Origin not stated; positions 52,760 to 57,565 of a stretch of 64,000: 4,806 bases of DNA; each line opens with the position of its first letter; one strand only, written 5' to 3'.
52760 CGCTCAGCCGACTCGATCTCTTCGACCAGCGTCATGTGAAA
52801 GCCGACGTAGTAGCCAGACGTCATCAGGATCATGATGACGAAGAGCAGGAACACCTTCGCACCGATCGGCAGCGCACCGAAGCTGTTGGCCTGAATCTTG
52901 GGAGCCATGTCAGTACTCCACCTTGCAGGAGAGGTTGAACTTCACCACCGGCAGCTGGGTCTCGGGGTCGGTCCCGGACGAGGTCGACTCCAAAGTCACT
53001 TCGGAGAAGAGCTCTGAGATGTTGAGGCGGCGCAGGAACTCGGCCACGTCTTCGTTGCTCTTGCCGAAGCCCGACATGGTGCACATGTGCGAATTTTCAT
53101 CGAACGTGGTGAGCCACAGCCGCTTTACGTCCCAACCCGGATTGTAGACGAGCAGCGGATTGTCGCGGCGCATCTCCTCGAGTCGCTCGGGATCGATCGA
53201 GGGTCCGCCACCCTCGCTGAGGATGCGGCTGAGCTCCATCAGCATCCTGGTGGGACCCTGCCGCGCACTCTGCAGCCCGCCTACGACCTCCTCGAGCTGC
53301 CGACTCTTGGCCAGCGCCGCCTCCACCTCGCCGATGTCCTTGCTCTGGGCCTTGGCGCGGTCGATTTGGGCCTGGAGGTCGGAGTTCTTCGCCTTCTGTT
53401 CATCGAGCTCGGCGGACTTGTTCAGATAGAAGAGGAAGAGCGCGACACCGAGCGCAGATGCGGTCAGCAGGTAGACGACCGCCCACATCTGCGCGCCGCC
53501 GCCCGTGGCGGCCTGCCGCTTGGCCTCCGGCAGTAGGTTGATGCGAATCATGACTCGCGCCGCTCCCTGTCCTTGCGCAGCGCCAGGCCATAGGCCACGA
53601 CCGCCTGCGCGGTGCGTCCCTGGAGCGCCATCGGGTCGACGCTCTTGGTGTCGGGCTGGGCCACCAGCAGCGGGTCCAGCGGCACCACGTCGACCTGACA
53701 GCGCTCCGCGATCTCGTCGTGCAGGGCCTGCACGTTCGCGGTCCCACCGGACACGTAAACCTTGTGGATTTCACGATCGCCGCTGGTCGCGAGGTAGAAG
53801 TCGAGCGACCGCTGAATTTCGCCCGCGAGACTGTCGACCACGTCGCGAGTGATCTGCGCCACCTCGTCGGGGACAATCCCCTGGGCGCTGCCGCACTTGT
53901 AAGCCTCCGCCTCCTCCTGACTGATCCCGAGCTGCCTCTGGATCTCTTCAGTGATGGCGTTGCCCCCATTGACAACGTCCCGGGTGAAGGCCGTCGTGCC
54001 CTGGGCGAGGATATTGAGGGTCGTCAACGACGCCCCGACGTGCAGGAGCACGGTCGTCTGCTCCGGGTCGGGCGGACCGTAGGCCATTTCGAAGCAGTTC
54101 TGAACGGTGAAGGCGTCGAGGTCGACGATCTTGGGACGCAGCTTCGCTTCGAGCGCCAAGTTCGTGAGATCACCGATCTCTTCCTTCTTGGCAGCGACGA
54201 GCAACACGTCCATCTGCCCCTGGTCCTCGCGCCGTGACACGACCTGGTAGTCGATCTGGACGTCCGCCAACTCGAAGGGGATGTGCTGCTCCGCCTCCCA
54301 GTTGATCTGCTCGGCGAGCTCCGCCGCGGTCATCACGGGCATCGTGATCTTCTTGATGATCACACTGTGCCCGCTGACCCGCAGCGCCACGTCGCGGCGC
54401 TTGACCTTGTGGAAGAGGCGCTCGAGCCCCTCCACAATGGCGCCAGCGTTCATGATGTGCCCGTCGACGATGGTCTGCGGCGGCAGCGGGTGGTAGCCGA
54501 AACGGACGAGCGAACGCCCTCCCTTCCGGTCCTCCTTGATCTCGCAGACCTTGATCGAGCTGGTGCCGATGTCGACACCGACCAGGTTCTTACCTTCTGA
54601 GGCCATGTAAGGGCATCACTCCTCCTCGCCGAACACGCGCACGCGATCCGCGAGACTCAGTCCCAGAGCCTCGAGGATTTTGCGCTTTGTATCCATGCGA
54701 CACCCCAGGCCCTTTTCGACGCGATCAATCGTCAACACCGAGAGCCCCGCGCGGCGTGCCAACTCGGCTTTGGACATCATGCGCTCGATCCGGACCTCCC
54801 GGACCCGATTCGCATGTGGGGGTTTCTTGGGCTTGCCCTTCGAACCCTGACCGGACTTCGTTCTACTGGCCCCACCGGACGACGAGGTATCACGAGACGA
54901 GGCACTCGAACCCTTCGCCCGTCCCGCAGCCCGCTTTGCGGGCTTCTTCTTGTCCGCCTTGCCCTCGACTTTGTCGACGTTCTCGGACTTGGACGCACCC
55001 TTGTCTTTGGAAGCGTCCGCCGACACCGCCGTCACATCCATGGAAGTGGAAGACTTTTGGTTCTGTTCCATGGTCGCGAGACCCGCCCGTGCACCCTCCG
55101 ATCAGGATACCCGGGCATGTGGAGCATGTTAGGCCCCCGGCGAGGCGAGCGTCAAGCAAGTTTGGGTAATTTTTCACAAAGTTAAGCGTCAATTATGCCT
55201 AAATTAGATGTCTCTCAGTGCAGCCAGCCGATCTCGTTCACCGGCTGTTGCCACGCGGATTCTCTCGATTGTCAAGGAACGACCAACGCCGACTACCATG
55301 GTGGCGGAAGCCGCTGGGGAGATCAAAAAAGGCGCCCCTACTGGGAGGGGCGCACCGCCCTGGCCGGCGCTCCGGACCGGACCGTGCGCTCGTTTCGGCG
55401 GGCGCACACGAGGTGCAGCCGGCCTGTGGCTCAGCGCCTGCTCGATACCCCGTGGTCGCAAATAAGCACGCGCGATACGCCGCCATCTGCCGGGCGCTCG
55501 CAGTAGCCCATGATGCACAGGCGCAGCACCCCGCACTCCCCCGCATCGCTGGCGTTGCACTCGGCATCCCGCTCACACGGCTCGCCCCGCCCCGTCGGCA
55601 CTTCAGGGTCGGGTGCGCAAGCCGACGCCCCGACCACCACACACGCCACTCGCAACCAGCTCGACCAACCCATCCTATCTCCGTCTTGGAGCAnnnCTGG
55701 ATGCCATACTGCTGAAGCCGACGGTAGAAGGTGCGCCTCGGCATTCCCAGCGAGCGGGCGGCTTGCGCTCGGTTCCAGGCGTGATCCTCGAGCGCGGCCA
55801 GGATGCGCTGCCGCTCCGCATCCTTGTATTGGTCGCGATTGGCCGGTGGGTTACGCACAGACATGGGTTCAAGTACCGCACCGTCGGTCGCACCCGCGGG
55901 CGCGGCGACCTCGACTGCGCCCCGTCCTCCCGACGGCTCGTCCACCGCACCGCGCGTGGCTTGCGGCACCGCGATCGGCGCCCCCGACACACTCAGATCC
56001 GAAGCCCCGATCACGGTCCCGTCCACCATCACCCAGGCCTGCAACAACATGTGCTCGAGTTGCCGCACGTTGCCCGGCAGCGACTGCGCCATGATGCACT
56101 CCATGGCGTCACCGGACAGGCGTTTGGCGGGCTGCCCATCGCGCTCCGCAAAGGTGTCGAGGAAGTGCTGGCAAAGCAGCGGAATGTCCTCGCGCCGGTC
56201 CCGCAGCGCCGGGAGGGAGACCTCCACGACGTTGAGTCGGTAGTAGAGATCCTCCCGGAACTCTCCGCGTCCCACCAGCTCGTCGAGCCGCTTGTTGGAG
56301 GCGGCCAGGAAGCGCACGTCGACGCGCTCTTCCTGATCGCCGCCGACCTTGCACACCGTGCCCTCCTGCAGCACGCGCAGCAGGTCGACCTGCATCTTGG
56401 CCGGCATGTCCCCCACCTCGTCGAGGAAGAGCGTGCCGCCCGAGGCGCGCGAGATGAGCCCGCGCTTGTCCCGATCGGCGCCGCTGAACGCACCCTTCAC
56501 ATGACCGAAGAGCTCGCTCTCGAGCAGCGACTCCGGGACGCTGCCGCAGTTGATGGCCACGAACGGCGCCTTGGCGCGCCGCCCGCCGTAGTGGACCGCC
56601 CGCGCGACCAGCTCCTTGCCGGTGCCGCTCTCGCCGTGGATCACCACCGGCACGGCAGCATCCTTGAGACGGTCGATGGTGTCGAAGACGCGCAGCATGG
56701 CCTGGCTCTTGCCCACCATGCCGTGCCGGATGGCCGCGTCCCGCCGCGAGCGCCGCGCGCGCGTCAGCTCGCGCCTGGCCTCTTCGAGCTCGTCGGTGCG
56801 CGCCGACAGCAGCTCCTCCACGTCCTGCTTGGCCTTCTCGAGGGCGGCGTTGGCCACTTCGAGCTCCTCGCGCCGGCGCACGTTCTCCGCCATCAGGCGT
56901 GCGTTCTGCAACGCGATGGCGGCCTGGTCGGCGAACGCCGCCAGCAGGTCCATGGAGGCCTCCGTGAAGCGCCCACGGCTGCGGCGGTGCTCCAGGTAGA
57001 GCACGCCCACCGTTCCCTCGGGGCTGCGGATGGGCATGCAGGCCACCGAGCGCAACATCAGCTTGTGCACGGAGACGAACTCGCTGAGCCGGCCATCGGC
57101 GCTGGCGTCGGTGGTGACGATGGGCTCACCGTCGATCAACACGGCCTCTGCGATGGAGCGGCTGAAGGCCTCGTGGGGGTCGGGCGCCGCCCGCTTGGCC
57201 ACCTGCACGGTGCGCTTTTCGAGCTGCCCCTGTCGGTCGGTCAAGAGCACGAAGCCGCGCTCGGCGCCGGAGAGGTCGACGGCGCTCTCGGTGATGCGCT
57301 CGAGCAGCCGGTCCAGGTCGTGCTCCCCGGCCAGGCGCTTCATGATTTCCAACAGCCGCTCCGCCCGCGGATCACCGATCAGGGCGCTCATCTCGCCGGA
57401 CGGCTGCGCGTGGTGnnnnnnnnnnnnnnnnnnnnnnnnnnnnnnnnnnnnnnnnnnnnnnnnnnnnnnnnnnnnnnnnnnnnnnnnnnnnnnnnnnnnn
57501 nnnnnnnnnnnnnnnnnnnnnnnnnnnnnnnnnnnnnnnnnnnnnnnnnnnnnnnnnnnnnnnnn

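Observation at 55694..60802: Single-polypeptide Ser/Thr kinase - P-loop/STAND-like - TPR - GAF - sigma54 activator fusion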

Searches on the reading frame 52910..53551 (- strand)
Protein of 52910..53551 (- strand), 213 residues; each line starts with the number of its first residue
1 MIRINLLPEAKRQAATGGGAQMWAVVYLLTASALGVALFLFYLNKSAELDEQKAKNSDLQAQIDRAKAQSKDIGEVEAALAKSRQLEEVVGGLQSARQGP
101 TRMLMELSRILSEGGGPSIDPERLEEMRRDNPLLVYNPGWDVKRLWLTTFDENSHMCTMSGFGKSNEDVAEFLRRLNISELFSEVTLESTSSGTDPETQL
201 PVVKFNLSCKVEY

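Call 13: search_protein_families(library=pfam, proteins=[window:52910-53551:-], max_evalue=0.001)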
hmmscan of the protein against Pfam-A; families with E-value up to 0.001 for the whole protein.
window:52910-53551:- (213 aa): 1 family
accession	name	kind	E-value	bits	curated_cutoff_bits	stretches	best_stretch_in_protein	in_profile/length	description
PF05137.18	PilN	-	4.5e-13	49.5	22.8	1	144-211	13-78/78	Fimbrial assembly protein (PilN)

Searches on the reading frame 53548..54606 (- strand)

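Call 13: search_protein_families(library=pfam, proteins=[window:53548-54606:-], max_evalue=0.001)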
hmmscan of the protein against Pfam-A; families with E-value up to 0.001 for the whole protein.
window:53548-54606:- (352 aa): 2 families
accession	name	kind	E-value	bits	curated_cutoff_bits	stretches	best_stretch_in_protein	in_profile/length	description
PF11104.14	PilM_2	-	1.6e-69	234.9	27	1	10-345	1-339/340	Type IV pilus assembly protein PilM;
PF14450.12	FtsA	-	9.4e-07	29.7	31.8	1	186-303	1-102/127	Cell division protein FtsA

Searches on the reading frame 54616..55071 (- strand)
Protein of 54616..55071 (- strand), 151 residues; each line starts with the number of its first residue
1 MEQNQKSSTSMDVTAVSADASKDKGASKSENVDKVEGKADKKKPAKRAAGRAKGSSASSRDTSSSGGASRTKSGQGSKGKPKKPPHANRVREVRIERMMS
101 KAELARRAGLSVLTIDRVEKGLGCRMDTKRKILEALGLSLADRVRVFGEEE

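Call 13: search_protein_families(library=pfam, proteins=[window:54616-55071:-], max_evalue=0.001)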
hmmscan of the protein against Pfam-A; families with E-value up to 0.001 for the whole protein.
window:54616-55071:- (151 aa): 3 families
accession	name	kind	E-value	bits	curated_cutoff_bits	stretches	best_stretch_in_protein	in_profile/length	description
PF01381.28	HTH_3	-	2.3e-07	31.1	23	1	90-141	1-53/55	Helix-turn-helix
PF13443.12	HTH_26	-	6.8e-07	29.9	22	1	90-142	2-56/63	Cro/C1-type HTH DNA-binding domain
PF13560.12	HTH_31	-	2.6e-05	24.9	27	1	88-143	4-61/64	Helix-turn-helix domain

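Call 79: search_protein_families(library=ncbifam, proteins=[window:54616-55071:-], max_evalue=0.00001)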
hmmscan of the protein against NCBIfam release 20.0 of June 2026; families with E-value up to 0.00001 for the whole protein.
window:54616-55071:- (151 aa): 1 family
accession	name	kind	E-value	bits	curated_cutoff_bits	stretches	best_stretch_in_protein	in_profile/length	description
TIGR03070.1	couple_hipB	subfamily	2.9e-06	27.1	71.65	1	87-140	4-58/58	type II toxin-antitoxin system Y4mF family antitoxin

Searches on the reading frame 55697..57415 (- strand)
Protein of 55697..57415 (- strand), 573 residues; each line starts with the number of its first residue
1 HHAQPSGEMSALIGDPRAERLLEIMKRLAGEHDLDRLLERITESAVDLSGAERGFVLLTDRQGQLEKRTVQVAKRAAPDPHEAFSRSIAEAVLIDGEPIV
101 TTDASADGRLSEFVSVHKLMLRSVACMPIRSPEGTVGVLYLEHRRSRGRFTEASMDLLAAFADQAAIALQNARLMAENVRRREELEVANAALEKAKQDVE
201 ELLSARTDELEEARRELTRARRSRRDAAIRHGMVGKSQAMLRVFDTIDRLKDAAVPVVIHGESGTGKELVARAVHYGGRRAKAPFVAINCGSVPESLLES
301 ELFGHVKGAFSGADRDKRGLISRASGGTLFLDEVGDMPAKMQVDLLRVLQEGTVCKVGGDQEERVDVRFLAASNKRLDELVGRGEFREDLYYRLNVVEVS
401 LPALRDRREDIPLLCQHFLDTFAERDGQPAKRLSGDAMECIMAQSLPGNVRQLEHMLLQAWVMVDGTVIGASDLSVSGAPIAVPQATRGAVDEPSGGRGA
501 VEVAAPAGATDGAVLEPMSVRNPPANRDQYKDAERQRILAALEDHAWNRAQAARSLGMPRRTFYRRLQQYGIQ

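Call 86: predict_structure(alignment_id=A5)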
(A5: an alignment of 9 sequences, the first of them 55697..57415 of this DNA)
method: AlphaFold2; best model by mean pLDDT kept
length: 573 residues; sequences in the alignment: 9
mean_pLDDT: 73.7   pTM: 0.42
mean pLDDT of the five models: 73.7, 73.0, 70.3, 68.9, 67.5
residues with pLDDT >= 90: 62; 70-90: 336; 50-70: 93; < 50: 82
segments of 3 or more residues with pLDDT < 50: 1-10, 304-324, 478-525
pLDDT, mean of each block of 10 residues (from residue 1): 41 64 79 83 85 83 69 53 72 81 70 58 85 86 75 82 88 85 92 93 91 83 58 69 85 86 83 84 77 64 46 38 61 86 82 64 74 89 90 87 83 87 84 87 73 87 86 64 30 32 28 29 53 90 90 87 88 78
secondary structure, 60 per line:
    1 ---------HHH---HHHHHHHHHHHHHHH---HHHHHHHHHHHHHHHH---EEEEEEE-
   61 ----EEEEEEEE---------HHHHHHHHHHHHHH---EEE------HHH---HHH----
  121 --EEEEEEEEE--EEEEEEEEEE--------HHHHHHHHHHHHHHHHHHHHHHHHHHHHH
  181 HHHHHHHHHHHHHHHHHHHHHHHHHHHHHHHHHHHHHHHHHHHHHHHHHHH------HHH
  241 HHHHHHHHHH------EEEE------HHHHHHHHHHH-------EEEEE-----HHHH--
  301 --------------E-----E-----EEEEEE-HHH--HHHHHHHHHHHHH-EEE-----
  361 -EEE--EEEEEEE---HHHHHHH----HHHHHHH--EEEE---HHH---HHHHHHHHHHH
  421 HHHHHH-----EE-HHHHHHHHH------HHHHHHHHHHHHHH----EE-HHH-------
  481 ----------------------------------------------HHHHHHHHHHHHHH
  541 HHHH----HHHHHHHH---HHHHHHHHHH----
elements in order: H16-30 H34-49 E53-59 E65-72 H82-95 E99-101 E123-131 E134-143 H152-231 H238-250 E257-260 H267-277 E285-289 H295-298 E327-332 H339-351 E353-355 E362-364 E367-373 H377-383 H388-394 E397-400 H410-426 H435-443 H450-463 H527-544 H549-556 H560-569

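Call 88: fold_search(model_id=the predicted structure, library=pdb)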
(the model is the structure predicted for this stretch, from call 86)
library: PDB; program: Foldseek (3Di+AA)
matches with E <= 10: 1899; with E <= 0.001: 1037
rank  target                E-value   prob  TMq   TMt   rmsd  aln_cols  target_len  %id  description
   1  1ojl_D                7.3e-25  1.00  0.37  0.70  16.4       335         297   42  Crystal structure of a sigma54-activator suggests the mechanism for the conformational switch necessary for sigma54 bi (released 2005-05-19)
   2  1ojl_E                9.8e-25  1.00  0.38  0.74  16.4       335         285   41  Crystal structure of a sigma54-activator suggests the mechanism for the conformational switch necessary for sigma54 bi (released 2005-05-19)
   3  6jdi                  2.3e-23  1.00  0.37  0.80   4.8       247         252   46  Central domain of FleQ H287N mutant in complex with ATPgS and Mg (released 2019-11-27)
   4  5m7p_B                2.5e-23  1.00  0.38  0.50  12.3       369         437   31  Crystal structure of NtrX from Brucella abortus in complex with ADP processed with the CrystalDirect automated mountin (released 2017-01-25)
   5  5m7n_A                4.7e-23  1.00  0.39  0.49  15.5       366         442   32  Crystal structure of NtrX from Brucella abortus in complex with ATP processed with the CrystalDirect automated mountin (released 2017-01-25)
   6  6jdl                  5.3e-23  1.00  0.37  0.80   5.3       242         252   46  Central domain of FleQ H287A mutant in complex with ATPgS and Mg (released 2019-11-27)
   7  5m7p_A                5.6e-23  1.00  0.38  0.48  14.8       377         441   31  Crystal structure of NtrX from Brucella abortus in complex with ADP processed with the CrystalDirect automated mountin (released 2017-01-25)
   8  5m7n_B                5.9e-23  1.00  0.39  0.51  12.4       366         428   31  Crystal structure of NtrX from Brucella abortus in complex with ATP processed with the CrystalDirect automated mountin (released 2017-01-25)
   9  1ojl_A                9.4e-23  1.00  0.38  0.72  13.1       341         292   40  Crystal structure of a sigma54-activator suggests the mechanism for the conformational switch necessary for sigma54 bi (released 2005-05-19)
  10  5m7o_B                9.4e-23  1.00  0.35  0.46  13.1       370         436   30  Crystal structure of NtrX from Brucella abortus processed with the CrystalDirect automated mounting and cryo-cooling t (released 2017-01-25)
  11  3m0e_A                9.9e-23  1.00  0.37  0.84   4.7       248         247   42  Crystal structure of the ATP-bound state of Walker B mutant of NtrC1 ATPase domain (released 2010-11-03)
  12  5exp                  2.0e-22  1.00  0.37  0.81   4.8       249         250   45  AAA+ domain of FleQ from Pseudomonas aeruginosa (released 2016-01-13)
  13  5exs                  2.5e-22  1.00  0.37  0.80   5.4       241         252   47  AAA+ ATPase FleQ from Pseudomonas aeruginosa bound to ATP-gamma-S (released 2016-01-13)
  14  1ny5_A                4.1e-22  1.00  0.37  0.55  10.0       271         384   40  Crystal structure of sigm54 activator (AAA+ ATPase) in the inactive state (released 2003-11-11)
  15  1ojl_B                5.2e-22  1.00  0.38  0.84   5.0       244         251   50  Crystal structure of a sigma54-activator suggests the mechanism for the conformational switch necessary for sigma54 bi (released 2005-05-19)
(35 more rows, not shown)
